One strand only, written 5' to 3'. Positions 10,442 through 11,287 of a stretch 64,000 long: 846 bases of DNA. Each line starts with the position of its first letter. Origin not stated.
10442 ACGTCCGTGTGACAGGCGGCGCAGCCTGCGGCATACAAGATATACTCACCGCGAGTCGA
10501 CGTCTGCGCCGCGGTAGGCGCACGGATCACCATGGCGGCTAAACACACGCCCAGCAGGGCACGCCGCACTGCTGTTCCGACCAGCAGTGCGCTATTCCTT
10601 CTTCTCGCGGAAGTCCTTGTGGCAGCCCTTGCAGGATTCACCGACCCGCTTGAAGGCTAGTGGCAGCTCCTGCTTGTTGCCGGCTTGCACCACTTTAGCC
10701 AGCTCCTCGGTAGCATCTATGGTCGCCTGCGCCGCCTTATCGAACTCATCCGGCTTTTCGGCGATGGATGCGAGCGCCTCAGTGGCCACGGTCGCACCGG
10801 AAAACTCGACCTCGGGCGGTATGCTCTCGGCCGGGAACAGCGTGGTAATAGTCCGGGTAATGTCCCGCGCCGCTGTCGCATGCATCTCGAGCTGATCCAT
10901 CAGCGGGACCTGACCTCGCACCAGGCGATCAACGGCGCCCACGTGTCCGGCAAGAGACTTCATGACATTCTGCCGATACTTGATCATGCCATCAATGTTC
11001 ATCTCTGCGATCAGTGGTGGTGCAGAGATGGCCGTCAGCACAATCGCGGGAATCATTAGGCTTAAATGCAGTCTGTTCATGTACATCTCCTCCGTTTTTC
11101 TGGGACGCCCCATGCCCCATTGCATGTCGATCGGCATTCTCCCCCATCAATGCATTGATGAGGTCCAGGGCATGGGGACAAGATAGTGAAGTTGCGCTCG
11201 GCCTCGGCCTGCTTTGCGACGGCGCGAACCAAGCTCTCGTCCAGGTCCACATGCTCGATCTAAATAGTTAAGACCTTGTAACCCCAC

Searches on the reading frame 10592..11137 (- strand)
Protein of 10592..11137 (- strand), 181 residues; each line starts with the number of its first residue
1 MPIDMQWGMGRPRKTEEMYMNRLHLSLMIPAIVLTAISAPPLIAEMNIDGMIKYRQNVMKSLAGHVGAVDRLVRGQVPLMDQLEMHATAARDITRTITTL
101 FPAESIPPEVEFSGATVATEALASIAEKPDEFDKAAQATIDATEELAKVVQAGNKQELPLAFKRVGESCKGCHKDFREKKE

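Call 8: search_protein_families(library=pfam, proteins=[window:10592-11137:-], max_evalue=0.001)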
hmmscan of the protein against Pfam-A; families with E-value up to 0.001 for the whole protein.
window:10592-11137:- (181 aa): 1 family
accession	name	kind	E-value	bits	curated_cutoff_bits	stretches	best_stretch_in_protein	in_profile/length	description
PF01322.25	Cytochrom_C_2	-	2.8e-23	83.6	26.5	1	51-177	2-121/121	Cytochrome C'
